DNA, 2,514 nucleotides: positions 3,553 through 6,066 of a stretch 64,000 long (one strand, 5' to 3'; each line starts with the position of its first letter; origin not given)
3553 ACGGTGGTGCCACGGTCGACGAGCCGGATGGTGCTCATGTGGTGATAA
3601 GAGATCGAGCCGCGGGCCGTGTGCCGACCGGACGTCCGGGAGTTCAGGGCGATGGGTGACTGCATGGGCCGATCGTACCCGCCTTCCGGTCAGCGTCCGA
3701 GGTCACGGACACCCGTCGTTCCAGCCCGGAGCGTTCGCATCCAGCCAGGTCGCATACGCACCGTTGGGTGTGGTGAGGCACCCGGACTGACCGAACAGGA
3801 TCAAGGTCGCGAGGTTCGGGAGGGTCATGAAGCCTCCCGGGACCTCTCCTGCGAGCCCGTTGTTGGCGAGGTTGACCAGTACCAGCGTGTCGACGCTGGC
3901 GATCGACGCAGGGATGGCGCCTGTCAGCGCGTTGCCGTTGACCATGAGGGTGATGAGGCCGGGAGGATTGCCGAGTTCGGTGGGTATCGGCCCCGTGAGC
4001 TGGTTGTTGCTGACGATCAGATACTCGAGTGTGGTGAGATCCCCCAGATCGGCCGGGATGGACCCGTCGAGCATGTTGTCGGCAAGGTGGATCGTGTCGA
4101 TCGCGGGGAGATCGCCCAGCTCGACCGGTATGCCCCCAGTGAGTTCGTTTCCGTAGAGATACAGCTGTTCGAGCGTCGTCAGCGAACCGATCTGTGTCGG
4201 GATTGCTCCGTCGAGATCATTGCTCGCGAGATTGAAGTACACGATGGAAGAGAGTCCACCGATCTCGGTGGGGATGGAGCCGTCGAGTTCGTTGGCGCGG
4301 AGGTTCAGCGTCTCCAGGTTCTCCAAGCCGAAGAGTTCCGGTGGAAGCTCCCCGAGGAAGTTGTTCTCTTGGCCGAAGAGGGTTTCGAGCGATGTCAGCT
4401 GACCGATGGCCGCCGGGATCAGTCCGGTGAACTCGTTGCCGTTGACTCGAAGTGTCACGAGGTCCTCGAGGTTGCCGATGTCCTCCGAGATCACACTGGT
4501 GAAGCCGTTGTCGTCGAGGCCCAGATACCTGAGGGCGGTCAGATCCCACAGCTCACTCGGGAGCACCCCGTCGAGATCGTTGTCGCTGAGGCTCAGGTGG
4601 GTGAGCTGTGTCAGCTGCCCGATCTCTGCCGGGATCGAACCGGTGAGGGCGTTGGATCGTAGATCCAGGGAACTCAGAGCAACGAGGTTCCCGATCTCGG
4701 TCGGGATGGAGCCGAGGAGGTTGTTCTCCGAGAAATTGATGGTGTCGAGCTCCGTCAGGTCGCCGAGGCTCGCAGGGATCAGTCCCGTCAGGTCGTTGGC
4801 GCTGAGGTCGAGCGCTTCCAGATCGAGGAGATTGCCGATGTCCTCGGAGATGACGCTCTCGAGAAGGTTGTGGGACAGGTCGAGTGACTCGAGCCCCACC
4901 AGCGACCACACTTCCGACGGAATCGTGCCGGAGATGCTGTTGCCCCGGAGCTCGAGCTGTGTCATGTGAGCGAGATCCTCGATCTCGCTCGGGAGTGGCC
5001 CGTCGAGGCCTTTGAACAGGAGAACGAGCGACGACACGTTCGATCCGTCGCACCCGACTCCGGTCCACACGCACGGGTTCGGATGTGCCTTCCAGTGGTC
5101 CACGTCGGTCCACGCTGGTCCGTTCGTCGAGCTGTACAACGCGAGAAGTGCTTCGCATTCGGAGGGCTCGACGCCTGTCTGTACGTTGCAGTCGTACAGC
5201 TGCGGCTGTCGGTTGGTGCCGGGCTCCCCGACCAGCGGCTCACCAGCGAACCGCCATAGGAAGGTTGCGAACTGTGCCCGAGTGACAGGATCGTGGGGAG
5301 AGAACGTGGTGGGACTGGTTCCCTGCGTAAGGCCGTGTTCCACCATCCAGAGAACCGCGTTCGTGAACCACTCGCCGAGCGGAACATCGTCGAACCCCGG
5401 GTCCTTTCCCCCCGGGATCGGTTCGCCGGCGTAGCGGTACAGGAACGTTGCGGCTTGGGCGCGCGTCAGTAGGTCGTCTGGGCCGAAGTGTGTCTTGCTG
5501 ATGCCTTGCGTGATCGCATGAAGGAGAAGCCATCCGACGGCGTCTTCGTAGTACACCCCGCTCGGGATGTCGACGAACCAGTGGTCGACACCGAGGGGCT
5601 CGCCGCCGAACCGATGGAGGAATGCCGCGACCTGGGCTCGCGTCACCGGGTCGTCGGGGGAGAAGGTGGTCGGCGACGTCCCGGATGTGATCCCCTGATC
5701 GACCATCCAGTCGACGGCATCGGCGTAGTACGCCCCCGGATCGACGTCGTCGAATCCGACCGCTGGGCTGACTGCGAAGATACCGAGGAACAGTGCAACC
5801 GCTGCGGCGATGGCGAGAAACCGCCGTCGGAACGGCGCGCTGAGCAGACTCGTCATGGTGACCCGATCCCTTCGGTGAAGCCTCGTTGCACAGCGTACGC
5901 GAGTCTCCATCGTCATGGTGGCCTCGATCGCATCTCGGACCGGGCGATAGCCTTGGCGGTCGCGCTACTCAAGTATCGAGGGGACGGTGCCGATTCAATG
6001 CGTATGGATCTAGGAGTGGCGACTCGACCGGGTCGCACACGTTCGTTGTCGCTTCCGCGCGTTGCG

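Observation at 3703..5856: Plant-type LRR ectodomain with an LRRNT-like Cys cap, fused to three SLH cell-wall anchors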

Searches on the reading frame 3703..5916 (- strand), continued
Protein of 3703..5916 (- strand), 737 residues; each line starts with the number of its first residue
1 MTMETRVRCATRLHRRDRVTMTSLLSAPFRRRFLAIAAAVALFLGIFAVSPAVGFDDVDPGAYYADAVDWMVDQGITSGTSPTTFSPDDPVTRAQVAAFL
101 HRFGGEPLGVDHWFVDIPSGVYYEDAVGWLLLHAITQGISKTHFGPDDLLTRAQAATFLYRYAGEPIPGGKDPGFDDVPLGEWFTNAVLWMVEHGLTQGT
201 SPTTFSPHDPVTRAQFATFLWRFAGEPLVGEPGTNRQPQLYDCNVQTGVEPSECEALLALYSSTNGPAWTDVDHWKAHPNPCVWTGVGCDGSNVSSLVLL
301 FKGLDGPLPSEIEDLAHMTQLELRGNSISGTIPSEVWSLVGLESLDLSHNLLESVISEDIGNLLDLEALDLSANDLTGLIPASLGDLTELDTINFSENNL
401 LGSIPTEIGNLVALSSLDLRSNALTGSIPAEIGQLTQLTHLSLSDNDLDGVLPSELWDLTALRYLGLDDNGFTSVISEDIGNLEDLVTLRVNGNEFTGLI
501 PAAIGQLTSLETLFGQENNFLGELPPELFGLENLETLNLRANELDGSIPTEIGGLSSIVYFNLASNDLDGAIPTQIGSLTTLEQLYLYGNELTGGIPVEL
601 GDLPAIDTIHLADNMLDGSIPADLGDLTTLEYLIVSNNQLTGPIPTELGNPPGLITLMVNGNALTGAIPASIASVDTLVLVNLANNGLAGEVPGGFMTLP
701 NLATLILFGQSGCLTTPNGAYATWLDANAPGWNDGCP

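Call 35: find_encoding_contigs(protein=P0005, flank=2000, max_places=3)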
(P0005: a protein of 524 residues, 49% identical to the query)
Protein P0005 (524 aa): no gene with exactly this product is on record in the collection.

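Call 36: list_cluster_members(proteins=[P0001, P0005, P0046, P0058, P0100])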
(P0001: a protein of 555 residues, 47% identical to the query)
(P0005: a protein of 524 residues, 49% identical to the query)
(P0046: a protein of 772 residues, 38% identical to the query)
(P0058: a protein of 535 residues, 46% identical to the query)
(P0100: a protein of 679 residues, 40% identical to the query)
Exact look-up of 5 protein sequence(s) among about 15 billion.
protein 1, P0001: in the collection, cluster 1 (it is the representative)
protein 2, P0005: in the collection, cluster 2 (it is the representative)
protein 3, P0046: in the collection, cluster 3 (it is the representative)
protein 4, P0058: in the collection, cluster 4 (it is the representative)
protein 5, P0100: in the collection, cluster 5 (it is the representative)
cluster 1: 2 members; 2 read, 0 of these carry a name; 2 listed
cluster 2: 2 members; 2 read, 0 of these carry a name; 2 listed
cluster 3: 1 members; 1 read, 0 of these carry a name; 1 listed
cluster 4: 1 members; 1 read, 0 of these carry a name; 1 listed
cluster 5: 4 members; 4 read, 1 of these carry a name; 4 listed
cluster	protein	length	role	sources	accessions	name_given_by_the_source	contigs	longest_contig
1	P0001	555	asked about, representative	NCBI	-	-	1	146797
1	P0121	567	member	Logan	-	-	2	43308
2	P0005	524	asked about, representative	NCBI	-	-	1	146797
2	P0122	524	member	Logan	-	-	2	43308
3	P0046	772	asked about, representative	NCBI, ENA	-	-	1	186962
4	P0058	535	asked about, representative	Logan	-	-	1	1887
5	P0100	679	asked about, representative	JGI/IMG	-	-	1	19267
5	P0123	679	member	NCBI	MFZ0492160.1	MAG: S-layer homology domain-containing protein [Acidimicrobiia bacterium]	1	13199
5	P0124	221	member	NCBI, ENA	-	-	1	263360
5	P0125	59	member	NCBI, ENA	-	-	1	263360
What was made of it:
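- The NCBI records holding P0001 and P0005 (the paralog) have the same contig length, 146,797 nt. Their Logan cluster members (P0121, P0122) both come from 43,308-nt contigs (call 36).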

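Call 40: predict_structure(alignment_id=A1)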
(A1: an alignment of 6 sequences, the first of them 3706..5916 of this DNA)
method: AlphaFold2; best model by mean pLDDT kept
length: 737 residues; sequences in the alignment: 6
mean_pLDDT: 81.9   pTM: 0.67
mean pLDDT of the five models: 81.9, 74.9, 72.9, 68.0, 60.1
residues with pLDDT >= 90: 410; 70-90: 168; 50-70: 75; < 50: 84
segments of 3 or more residues with pLDDT < 50: 1-54, 56-59, 108-111, 169-181, 272-277
pLDDT, mean of each block of 10 residues (from residue 1): 27 28 29 32 29 45 75 74 69 85 65 52 74 62 73 83 62 42 70 73 72 85 82 62 69 88 71 49 85 92 87 93 92 91 96 88 95 94 95 97 96 97 96 96 96 94 97 90 97 90 95 95 92 97 95 95 97 96 98 97 97 98 95 98 94 95 96 95 96 94 96 92 95 81
secondary structure, 60 per line:
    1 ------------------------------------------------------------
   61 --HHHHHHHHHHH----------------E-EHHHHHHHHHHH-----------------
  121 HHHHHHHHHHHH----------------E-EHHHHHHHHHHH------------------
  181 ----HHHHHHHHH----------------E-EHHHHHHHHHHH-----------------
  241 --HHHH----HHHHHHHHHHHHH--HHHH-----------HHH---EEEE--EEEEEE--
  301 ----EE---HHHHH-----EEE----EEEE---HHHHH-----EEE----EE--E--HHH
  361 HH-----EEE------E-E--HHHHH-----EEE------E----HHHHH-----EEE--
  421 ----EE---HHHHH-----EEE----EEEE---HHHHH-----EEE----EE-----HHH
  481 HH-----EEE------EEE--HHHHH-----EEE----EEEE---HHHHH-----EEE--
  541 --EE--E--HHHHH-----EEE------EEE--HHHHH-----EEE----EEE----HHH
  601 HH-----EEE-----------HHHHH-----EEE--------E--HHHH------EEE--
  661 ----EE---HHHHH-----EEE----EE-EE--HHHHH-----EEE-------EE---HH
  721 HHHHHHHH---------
elements in order (helices of 4 or more, strands of 3 or more residues): H63-73 H93-103 H121-132 H152-162 H185-193 H213-223 H243-246 H251-263 H266-269 E287-290 E293-298 H310-314 E320-322 E327-330 H334-338 E344-346 H358-362 E368-370 H382-386 E392-394 H406-410 E416-418 H430-434 E440-442 E447-450 H454-458 E464-466 H478-482 E488-490 E497-499 H502-506 E512-514 E519-522 H526-530 E536-538 H550-554 E560-562 E569-571 H574-578 E584-586 E591-593 H598-602 E608-610 H622-626 E632-634 H646-649 E656-658 H670-674 E680-682 H694-698 E704-706 H719-728
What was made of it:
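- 5227..5754 (-): Three S-layer-homology (SLH) units, aa 55-230. Predicted wall anchor. AF2 predicts a helix pair per unit at pLDDT 62-85 (call 40).
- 3814..5037 (-): 17 uninterrupted 24-residue plant-specific-class LRRs, aa 294-701. Repeats 3-7 and 8-12 are an old five-repeat block duplication. AF2 pLDDT above 90 (call 40).
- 3706..3813 (-): Degenerate 18th repeat plus the bacterial-type C-cap, aa 702-737: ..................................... AF2 predicts a helix at 719-728 (call 40).
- On Plant-specific (PS) LRR class (Kobe & Kajava / Matsushima classification): The AF2 model shows a strand, a frequent second short strand and a short 5-residue helix per repeat (call 40).
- Fold: the AF2 LRR region has pLDDT above 90 (call 40). 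The SLH part of the model has only moderate confidence (pLDDT 62-85, call 40).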

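Call 46: fold_search(model_id=the predicted structure, library=pdb)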
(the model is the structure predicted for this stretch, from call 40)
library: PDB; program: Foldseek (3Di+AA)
matches with E <= 10: 1002; with E <= 0.001: 678
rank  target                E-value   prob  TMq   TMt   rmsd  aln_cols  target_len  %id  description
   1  5xkn_A                1.6e-33  1.00  0.59  0.80   2.4       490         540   34  Crystal structure of plant receptor ERL2 in complexe with EPFL4 (released 2019-01-23)
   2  4mna                  2.2e-33  1.00  0.37  0.42  10.0       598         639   28  Crystal structure of the free FLS2 ectodomains (released 2013-12-04)
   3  8web_A                4.2e-32  1.00  0.41  0.46   9.5       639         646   24  Crystal structure of Arabidopsis thaliana MIK2 ectodomain (released 2024-11-06)
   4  5xjx_A                5.1e-32  1.00  0.51  0.67   5.1       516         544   33  Pre-formed plant receptor ERL1-TMM complex (released 2019-01-23)
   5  8wee_A                6.9e-32  1.00  0.38  0.42   9.6       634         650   25  Crystal structure of Arabidopsis thaliana MIK2 ectodomain in complex with SCOOP12 (released 2024-11-06)
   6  4mn8_A                1.0e-31  1.00  0.53  0.51   4.9       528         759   32  Crystal structure of flg22 in complex with the FLS2 and BAK1 ectodomains (released 2013-12-04)
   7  6s6q_A                1.5e-31  1.00  0.51  0.46   4.9       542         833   31  Crystal structure of the LRR ectodomain of the plant membrane receptor kinase GASSHO1/SCHENGEN3 from Arabidopsis thali (released 2020-01-29)
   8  5xjo_A                5.2e-31  1.00  0.56  0.78   3.3       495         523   32  Plant receptor ERL1-TMM in complex with peptide EPF1 (released 2019-01-23)
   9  8wef_A                5.9e-31  1.00  0.57  0.65   3.4       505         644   30  Crystal structure of Brassica napus MIK2 ectodomain in complex with Fusarium oxysporum SCOOPL (released 2024-11-06)
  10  8wec_A                7.1e-31  1.00  0.58  0.66   3.4       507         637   30  Crystal structure of Arabidopsis thaliana MIK2 ectodomain in complex with BAK1 ectodomain and SCOOP12 (released 2024-11-06)
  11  8weh_A                7.4e-31  1.00  0.57  0.65   3.5       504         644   30  Crystal structure of Brassica napus MIK2 ectodomain (N393A mutant) (released 2024-11-06)
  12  9s9c_A                7.7e-31  1.00  0.44  0.49   8.8       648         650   26  Crystal structure of the apo BRL2 ectodomain from Arabidopsis thaliana. (released 2025-09-03)
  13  9u0g_B                1.5e-30  1.00  0.43  0.47   9.4       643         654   25  Crystal structure of the apo BRL2 ectodomain from Arabidopsis thaliana (monoclinic crystal form). (released 2026-02-25)
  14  8wei_A                1.7e-30  1.00  0.57  0.65   3.5       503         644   30  Crystal structure of Brassica napus MIK2 ectodomain (N393D mutant) (released 2024-11-06)
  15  5xkj_A                1.7e-30  1.00  0.49  0.67   5.8       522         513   32  Crystal structure of plant receptor ERL1-TMM in complexe with EPF2 (released 2019-01-23)
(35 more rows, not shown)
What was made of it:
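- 3814..5037 (-): Foldseek best match is ERL2 5xkn, TM 0.80 normalised to the target, rmsd 2.4 A over 490 columns (call 46).
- On Plant-specific (PS) LRR class (Kobe & Kajava / Matsushima classification): Foldseek top 50 are all plant LRR ectodomains, with TM 0.80 to ERL2 normalised to the target (call 46).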

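Call 47: find_encoding_contigs(protein=P0046, flank=6000, max_places=2)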
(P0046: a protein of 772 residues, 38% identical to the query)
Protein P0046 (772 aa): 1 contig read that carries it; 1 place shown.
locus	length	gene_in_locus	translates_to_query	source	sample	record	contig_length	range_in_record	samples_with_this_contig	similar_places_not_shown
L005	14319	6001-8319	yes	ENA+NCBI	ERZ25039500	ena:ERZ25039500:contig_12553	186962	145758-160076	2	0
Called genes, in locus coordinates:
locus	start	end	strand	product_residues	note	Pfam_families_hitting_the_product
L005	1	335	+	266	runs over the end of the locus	PF00483:NTP_transferase, PF12804:NTP_transf_3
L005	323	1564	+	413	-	PF03453:MoeA_N, PF00994:MoCF_biosynth, PF03454:MoeA_C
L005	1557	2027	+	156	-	PF01967:MoaC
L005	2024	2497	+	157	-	PF00994:MoCF_biosynth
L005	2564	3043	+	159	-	-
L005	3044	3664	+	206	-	-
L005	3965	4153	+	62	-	PF23855:DUF7218 (weak), PF07498:Rho_N (weak)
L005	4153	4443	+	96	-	-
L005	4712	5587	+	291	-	PF03631:Virul_fac_BrkB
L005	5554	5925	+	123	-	-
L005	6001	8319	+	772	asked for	PF00395:SLH, PF05345:He_PIG, PF26182:Ig_NUP210_5th (faint), PF13855:LRR_8 (weak), PF12799:LRR_4 (weak), PF13855:LRR_8 (weak), PF12799:LRR_4 (weak), PF05345:He_PIG (weak), +2 more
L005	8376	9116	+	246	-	PF03853:YjeF_N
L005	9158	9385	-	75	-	-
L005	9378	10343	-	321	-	-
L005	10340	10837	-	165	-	PF07681:DoxX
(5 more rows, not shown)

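Call 48: find_encoding_contigs(protein=P0022, flank=1000, max_places=1)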
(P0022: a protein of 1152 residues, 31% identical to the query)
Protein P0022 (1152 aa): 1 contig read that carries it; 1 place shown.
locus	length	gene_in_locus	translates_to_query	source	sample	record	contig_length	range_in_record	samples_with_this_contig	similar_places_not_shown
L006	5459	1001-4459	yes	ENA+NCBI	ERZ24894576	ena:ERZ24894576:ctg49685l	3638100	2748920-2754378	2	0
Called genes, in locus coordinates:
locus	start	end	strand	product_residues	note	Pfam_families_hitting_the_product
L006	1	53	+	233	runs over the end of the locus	-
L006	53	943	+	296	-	PF03328:HpcH_HpaI, PF15617:C-C_Bond_Lyase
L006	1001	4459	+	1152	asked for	PF23598:LRR_14, PF23598:LRR_14, PF13855:LRR_8 (weak), PF23598:LRR_14, PF13855:LRR_8 (weak), PF23598:LRR_14, PF12799:LRR_4 (weak), PF13855:LRR_8, +3 more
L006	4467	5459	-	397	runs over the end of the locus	PF02771:Acyl-CoA_dh_N (faint), PF00441:Acyl-CoA_dh_1, PF08028:Acyl-CoA_dh_2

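Call 49: find_encoding_contigs(protein=P0048, flank=1000, max_places=1)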
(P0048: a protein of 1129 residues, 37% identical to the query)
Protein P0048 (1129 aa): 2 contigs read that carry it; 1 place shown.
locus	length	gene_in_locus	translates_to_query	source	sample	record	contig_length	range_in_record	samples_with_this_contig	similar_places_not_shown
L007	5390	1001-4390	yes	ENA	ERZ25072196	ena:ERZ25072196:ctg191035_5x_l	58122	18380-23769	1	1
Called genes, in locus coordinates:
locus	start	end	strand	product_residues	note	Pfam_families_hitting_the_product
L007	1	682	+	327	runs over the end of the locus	-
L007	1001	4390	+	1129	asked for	PF02368:Big_2 (weak), PF00560:LRR_1 (faint), PF23598:LRR_14, PF12799:LRR_4 (weak), PF13855:LRR_8, PF23598:LRR_14, PF13855:LRR_8, PF23598:LRR_14 (weak)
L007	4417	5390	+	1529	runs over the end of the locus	PF02368:Big_2 (weak), PF23598:LRR_14, PF13855:LRR_8 (weak), PF23598:LRR_14, PF13855:LRR_8 (weak), PF23598:LRR_14, PF13855:LRR_8 (weak), PF23598:LRR_14, +5 more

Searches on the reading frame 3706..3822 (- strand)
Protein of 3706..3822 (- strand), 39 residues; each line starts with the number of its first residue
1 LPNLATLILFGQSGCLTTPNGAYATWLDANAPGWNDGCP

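Call 77: search_solved_structures(query=window:3706-3822:-, max_evalue=10, show_alignments=2)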
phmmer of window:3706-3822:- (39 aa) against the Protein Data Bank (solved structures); distinct sequences matched with E-value up to 10: 0.
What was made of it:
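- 3706..3813 (-): No PDB relative at E<=10 (call 77).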
